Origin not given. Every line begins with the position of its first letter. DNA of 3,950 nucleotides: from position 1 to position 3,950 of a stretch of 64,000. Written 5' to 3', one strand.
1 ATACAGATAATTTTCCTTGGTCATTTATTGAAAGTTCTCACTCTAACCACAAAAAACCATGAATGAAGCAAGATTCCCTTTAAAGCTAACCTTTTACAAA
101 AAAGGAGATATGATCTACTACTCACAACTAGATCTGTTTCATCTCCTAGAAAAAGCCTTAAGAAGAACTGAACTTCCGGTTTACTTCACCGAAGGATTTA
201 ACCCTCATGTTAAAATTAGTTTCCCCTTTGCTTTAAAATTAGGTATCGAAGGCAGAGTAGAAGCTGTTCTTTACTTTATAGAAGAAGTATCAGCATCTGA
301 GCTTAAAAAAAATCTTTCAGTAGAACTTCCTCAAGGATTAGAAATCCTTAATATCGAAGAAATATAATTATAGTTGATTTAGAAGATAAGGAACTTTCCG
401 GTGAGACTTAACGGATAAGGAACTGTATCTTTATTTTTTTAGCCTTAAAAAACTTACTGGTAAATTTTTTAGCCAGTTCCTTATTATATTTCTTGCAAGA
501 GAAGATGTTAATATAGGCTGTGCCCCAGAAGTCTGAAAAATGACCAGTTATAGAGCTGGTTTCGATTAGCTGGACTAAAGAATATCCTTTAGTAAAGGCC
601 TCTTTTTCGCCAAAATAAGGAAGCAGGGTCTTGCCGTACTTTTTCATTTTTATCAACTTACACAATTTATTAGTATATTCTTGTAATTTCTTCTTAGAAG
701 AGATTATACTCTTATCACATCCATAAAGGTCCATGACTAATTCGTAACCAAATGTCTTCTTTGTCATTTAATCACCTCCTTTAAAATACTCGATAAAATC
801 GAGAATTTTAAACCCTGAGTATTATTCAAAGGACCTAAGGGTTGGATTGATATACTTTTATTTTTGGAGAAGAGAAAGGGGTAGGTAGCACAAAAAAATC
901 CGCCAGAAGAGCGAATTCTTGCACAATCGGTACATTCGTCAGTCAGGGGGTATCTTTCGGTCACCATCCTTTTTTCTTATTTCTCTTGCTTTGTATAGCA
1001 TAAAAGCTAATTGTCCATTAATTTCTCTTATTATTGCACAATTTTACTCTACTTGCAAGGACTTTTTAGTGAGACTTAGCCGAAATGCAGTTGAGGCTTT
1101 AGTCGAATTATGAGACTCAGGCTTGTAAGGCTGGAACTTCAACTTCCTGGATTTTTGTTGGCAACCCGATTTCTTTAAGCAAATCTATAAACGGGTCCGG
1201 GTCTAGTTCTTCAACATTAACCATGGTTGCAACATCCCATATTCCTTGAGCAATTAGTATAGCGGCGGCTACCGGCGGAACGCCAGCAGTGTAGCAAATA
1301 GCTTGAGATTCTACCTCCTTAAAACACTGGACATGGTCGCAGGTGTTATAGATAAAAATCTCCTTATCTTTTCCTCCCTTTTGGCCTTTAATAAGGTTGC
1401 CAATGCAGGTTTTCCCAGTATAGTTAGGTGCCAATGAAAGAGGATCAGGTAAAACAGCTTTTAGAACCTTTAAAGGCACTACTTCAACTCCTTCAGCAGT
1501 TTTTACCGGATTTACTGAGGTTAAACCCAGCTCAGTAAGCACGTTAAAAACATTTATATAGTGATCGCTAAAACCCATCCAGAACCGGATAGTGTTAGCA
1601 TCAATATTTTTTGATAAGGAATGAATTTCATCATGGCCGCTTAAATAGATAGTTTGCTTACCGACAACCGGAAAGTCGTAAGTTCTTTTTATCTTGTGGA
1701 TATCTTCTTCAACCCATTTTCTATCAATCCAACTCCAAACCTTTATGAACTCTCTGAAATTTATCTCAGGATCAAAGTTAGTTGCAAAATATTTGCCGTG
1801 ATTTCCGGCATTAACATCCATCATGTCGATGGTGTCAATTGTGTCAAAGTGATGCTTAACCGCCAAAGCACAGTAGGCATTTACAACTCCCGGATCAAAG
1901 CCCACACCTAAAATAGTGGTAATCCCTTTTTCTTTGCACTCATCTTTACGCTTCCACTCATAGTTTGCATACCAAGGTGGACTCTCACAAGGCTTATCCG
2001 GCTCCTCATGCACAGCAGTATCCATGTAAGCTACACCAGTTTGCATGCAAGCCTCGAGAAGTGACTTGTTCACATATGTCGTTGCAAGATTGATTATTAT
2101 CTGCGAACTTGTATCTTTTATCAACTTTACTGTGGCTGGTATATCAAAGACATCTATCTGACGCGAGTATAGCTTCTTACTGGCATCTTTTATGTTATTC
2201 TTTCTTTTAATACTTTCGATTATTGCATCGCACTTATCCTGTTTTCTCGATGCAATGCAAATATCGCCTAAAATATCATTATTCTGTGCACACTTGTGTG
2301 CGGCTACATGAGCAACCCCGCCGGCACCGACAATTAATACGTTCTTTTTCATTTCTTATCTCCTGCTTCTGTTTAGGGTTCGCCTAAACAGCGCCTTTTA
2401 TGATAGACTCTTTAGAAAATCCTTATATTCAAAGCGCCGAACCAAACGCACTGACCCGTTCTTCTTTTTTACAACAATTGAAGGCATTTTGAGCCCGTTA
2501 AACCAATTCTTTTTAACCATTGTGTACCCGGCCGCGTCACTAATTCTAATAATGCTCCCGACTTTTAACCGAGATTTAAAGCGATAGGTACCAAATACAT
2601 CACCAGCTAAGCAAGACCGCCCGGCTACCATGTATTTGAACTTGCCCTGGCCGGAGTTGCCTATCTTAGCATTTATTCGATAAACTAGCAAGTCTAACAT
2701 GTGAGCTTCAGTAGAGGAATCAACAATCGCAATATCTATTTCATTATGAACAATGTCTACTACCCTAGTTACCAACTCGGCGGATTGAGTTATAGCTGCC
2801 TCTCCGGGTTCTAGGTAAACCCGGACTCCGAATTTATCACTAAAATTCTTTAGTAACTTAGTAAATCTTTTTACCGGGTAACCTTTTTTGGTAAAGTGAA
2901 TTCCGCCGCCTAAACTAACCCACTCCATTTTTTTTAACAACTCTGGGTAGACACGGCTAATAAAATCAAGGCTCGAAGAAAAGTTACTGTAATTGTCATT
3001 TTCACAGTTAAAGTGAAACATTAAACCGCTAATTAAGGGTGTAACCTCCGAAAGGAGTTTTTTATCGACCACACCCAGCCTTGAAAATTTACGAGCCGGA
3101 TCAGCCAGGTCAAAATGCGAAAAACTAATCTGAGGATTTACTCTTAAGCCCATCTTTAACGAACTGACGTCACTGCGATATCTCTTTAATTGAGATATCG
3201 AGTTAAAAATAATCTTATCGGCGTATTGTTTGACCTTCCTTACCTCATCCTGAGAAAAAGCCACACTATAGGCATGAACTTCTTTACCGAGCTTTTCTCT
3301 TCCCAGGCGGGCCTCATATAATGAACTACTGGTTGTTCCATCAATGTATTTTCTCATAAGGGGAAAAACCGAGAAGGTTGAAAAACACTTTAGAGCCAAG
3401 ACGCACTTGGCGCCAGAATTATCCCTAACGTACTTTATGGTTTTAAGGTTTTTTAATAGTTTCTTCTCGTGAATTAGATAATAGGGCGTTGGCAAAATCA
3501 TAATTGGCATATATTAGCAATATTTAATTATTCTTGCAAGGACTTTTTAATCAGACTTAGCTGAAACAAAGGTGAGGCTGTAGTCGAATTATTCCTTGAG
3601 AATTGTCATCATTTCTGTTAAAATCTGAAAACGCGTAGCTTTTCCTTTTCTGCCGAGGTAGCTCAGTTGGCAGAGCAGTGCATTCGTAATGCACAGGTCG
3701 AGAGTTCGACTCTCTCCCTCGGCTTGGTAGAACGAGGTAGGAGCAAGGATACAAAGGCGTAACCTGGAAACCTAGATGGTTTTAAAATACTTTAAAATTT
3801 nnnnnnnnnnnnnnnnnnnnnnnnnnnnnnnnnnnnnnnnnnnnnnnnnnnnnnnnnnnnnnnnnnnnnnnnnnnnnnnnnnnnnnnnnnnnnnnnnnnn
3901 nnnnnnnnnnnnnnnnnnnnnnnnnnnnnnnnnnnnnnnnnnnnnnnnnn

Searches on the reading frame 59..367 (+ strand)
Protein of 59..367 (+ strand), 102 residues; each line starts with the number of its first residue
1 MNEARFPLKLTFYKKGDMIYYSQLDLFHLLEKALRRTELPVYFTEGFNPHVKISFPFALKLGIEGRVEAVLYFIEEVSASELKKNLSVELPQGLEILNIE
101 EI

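Call 8: search_protein_families(library=pfam, proteins=[window:59-367:+], max_evalue=0.01)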
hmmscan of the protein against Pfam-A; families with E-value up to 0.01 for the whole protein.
window:59-367:+ (102 aa): 1 family
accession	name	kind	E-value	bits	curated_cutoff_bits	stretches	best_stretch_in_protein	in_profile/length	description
PF10105.14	DUF2344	-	4.6e-28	98.7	23.8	1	9-102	3-97/176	Uncharacterized protein conserved in bacteria (DUF2344)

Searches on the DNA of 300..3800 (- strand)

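Call 9: search_rna_families(source=window, start=300, end=3800, threshold=evalue, max_evalue=10)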
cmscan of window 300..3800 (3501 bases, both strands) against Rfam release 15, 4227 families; matches with E-value up to 10: 4.
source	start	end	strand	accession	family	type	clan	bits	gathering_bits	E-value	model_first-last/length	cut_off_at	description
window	3652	3724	+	RF00005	tRNA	Gene; tRNA;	CL00001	69.7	29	2e-14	1-71/71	no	tRNA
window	415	503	-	RF01601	plasmodium_snoR26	Gene; snRNA; snoRNA; CD-box;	-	25.4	50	6.6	1-160/160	no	small nucleolar RNA snoR26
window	1529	1638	-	RF00201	snoZ278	Gene; snRNA; snoRNA; CD-box;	-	18.4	36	2.7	1-115/115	no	Small nucleolar RNA Z278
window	2217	2266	-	RF00667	mir-33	Gene; miRNA;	-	16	50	5.8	1-69/69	no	mir-33 microRNA precursor family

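Call 54: search_with_rna_model(model_id=R1, sources=[L004, L006, L007, L009, L132, L146, L147, L148, L149], filters=off, max_evalue=1)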
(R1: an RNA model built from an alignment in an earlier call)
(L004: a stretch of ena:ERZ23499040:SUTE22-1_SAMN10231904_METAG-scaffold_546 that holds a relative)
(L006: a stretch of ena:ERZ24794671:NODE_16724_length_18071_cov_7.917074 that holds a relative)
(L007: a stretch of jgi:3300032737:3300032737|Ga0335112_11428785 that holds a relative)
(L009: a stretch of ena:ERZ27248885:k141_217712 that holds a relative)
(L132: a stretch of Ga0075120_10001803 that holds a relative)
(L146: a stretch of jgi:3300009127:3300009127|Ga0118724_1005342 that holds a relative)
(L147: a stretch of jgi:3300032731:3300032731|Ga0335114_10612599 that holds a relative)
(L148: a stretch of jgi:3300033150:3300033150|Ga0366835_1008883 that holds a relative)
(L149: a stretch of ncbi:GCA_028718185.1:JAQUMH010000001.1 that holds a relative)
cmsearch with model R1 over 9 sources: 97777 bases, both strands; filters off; matches with E-value up to 1: 12.
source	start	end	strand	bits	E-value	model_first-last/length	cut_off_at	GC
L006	7630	7672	-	49.6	2.5e-12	1-52/52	no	0.37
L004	5817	5857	+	40.4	2.1e-09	1-52/52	no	0.51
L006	4963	5006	-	40.2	2.3e-09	1-52/52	no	0.43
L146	3630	3683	+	37.4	1.7e-08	1-52/52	no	0.43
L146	3788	3836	+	35.1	9.4e-08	1-52/52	no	0.39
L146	3882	3950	-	28.2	1.4e-05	1-52/52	no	0.35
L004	5911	5960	-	25.7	8.7e-05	1-52/52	no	0.36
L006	7591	7629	-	22.8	0.0007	1-52/52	no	0.31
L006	4964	5007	+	18.5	0.016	1-52/52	no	0.43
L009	10889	10914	-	15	0.2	1-52/52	no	0.31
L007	10850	10875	-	15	0.2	1-52/52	no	0.35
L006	6293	6345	-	13.9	0.46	1-52/52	no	0.34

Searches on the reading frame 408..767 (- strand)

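Call 8: search_protein_families(library=pfam, proteins=[window:408-767:-], max_evalue=0.01)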
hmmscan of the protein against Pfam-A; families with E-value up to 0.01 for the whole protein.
window:408-767:- (119 aa): 1 family
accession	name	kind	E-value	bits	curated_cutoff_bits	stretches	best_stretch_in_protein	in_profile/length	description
PF02675.21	AdoMet_dc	-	5.8e-17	62.4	25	1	10-119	2-106/107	S-adenosylmethionine decarboxylase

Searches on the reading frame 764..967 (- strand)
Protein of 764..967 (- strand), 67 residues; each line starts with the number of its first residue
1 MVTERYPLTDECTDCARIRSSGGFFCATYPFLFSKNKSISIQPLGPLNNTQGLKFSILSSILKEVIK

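Call 8: search_protein_families(library=pfam, proteins=[window:764-967:-], max_evalue=0.01)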
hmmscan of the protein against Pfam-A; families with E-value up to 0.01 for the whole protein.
window:764-967:- (67 aa): 0 families

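Call 62: find_homologous_proteins(query=window:764-967:-, max_evalue=0.001)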
Query window:764-967:- (67 aa): 4 proteins with E <= 0.001 among 4 candidates.
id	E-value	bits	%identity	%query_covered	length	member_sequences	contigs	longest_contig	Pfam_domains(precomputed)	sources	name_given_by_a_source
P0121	1.7e-18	83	78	75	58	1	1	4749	-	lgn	-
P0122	1.4e-17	80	57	100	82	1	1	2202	-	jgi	-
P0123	4.6e-14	69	63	100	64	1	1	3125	-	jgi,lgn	-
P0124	4.4e-9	54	69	63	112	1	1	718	PF00453.24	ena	-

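Call 64: find_encoding_contigs(protein=P0124, flank=3000, max_places=3)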
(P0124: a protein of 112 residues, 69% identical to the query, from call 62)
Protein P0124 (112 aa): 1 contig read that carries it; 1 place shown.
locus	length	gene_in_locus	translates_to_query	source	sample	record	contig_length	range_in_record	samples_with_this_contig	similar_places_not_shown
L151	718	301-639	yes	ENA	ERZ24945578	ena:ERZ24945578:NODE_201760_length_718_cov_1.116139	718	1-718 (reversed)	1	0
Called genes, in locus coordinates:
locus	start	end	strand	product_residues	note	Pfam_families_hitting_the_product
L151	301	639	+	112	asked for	PF00453:Ribosomal_L20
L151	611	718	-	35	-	?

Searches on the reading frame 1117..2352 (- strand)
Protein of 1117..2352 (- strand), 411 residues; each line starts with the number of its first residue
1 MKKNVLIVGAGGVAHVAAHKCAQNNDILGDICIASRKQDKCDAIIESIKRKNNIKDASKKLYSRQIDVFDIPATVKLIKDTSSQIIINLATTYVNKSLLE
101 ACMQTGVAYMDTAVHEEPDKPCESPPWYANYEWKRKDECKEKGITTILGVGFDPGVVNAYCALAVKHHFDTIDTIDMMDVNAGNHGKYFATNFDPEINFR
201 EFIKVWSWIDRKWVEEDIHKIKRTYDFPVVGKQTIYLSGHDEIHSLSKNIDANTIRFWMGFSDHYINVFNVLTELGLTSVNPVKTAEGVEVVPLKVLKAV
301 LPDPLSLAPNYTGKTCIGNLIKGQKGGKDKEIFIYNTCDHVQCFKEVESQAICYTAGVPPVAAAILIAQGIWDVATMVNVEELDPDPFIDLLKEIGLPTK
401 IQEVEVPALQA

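Call 8: search_protein_families(library=pfam, proteins=[window:1117-2352:-], max_evalue=0.01)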
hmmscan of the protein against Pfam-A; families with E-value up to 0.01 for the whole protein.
window:1117-2352:- (411 aa): 3 families
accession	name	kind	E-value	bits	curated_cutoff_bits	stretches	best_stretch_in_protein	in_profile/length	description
PF16653.10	Sacchrp_dh_C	-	2.3e-31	110.3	31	1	151-396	1-264/265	Saccharopine dehydrogenase C-terminal domain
PF03435.24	Sacchrp_dh_NADP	-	6.9e-31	107.7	25.1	1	5-147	1-129/129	Saccharopine dehydrogenase NADP binding domain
PF01488.26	Shikimate_DH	-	0.0033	17.9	24.3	1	2-61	12-69/138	Shikimate / quinate 5-dehydrogenase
